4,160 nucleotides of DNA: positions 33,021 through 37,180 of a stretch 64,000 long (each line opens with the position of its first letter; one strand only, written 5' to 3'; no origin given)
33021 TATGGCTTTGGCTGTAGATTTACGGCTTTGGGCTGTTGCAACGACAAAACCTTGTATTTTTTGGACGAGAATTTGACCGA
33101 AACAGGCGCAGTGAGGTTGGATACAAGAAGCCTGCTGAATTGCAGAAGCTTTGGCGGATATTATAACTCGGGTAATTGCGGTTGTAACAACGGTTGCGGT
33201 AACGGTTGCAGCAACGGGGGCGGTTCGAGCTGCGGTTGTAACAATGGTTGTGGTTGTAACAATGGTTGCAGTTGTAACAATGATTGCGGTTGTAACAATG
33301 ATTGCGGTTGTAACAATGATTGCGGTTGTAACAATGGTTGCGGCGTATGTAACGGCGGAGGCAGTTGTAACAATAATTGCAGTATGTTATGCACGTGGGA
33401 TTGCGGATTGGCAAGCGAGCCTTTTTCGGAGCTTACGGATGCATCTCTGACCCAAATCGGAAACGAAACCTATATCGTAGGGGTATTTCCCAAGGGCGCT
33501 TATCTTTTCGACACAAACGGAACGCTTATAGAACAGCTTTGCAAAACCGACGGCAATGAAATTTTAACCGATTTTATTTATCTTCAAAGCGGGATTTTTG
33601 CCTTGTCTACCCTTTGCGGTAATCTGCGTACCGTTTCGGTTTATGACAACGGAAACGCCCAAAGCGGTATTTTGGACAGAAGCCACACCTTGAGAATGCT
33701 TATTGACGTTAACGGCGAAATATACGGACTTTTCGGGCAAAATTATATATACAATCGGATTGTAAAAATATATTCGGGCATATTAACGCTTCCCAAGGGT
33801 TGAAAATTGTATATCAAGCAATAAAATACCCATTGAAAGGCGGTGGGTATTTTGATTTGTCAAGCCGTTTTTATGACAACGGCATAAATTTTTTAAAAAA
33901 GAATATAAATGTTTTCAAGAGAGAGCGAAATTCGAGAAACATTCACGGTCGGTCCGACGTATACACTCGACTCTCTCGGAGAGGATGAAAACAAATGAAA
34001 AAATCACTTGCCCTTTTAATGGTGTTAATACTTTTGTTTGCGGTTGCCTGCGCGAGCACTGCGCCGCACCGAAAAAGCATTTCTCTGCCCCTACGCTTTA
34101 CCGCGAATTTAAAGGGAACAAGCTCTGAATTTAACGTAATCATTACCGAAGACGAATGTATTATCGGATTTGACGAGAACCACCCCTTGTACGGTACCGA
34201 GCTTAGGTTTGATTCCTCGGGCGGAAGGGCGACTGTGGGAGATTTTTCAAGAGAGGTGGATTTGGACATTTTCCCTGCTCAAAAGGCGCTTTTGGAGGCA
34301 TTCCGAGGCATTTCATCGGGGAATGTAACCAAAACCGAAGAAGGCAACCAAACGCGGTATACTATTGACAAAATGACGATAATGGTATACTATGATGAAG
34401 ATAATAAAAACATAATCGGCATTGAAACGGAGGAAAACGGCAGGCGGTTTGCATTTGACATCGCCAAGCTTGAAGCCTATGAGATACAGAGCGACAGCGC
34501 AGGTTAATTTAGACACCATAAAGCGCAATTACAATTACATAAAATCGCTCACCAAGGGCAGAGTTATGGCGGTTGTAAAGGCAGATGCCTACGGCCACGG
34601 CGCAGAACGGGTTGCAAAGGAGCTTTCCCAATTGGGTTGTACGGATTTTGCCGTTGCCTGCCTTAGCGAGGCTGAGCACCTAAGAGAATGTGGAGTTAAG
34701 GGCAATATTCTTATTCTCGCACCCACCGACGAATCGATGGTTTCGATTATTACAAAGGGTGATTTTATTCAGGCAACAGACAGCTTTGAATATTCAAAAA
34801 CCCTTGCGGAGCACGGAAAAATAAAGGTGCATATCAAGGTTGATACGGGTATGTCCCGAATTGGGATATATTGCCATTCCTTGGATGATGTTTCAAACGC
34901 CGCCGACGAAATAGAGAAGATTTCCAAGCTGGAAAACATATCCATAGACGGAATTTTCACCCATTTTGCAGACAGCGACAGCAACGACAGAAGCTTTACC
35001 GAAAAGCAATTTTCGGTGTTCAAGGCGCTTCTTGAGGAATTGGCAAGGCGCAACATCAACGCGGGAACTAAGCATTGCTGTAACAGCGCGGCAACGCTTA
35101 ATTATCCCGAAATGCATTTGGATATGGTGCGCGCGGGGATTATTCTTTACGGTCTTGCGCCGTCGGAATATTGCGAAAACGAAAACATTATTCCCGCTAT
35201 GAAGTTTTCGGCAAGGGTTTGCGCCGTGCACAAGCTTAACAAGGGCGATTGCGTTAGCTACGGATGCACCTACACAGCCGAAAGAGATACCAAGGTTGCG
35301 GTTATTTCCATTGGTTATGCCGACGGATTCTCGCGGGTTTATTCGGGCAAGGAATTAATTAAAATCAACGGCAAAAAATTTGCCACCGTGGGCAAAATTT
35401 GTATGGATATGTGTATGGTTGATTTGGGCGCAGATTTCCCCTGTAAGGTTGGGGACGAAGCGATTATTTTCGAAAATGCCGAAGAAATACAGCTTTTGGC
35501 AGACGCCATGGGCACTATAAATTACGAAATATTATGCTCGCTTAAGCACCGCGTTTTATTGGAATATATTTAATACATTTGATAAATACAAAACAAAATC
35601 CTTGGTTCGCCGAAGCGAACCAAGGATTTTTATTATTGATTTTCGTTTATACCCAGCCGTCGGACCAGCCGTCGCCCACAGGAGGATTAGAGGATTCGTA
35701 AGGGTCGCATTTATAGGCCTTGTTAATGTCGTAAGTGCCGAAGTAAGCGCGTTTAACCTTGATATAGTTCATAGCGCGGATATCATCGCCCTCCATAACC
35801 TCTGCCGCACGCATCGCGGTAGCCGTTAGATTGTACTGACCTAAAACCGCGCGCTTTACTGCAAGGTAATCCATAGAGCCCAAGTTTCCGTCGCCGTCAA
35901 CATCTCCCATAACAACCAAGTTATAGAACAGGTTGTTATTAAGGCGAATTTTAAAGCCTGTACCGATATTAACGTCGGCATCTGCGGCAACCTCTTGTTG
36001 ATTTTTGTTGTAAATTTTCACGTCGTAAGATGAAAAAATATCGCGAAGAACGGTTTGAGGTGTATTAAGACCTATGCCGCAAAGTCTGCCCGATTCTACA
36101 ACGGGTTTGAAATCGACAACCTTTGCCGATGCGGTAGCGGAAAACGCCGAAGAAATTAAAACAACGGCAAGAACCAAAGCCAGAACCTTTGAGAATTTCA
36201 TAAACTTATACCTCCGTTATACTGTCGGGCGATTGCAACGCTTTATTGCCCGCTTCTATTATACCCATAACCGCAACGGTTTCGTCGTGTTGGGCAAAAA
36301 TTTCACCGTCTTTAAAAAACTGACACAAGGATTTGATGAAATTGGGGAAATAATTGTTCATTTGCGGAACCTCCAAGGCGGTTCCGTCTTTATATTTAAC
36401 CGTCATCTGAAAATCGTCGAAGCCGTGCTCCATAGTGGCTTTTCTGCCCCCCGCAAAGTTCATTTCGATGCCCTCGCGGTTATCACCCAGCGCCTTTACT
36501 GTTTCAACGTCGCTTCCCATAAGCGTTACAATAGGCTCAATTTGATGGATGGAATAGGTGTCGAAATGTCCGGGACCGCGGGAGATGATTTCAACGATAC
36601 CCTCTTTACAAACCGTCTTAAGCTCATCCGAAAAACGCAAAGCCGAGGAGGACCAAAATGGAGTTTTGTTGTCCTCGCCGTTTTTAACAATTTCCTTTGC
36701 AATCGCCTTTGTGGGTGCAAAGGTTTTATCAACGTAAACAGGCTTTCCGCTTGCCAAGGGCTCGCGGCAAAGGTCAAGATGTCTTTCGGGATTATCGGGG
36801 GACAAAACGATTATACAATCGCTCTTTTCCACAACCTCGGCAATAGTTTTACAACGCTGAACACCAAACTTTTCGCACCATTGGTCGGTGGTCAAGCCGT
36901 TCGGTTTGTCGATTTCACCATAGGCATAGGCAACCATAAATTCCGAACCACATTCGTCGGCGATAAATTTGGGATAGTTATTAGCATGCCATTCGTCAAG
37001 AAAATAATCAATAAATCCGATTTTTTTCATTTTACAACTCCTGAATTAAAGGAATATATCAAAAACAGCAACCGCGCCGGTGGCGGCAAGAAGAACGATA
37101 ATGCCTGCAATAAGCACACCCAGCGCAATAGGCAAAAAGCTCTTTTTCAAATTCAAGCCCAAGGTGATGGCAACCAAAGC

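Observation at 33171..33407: Metallothionein-like Cys-X-Cys tract (22 Cys in 79 residues) encoded by near-perfect 18-bp tandem repeats inside a 321-aa cytoplasmic protein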

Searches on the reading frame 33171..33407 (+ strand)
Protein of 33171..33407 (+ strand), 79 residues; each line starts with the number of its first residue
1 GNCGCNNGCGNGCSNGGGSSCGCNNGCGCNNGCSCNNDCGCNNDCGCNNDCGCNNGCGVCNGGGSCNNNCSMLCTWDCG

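Call 53: search_protein_families(library=pfam, proteins=[window:33171-33407:+], max_evalue=10)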
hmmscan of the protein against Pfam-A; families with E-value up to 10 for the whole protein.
seq(79 aa): 0 families

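Call 54: search_solved_structures(query=window:33171-33407:+, max_evalue=10)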
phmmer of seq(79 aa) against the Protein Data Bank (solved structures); distinct sequences matched with E-value up to 10: 0.

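Call 55: find_homologous_proteins(query=window:33171-33383:+, max_evalue=0.001)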
Query seq(71 aa): 667 candidates shared short words with the query, none scored E <= 0.001.

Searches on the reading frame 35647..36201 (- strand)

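Call 15: search_protein_families(library=pfam, proteins=[window:35647-36201:-])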
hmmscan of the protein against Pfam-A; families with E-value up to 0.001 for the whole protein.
window:35647-36201:- (184 aa): 0 families

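Call 41: search_protein_families(library=ncbifam, proteins=[window:35647-36201:-], max_evalue=0.001)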
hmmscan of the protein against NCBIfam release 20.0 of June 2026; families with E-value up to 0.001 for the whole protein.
window:35647-36201:- (184 aa): 1 family
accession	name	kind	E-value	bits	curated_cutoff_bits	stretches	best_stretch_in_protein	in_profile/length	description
NF049990.1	CellobisidaseCelK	equivalog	0.00014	20.2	1700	1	96-153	827-882/889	cellulose 1,4-beta-cellobiosidase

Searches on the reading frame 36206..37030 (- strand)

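Call 15: search_protein_families(library=pfam, proteins=[window:36206-37030:-])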
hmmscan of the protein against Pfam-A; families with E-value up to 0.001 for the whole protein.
window:36206-37030:- (274 aa): 1 family
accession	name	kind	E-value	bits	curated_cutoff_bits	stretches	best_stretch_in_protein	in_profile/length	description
PF01408.29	GFO_IDH_MocA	-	4.8e-05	24.5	24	1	48-121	39-112/120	Oxidoreductase family, NAD-binding Rossmann fold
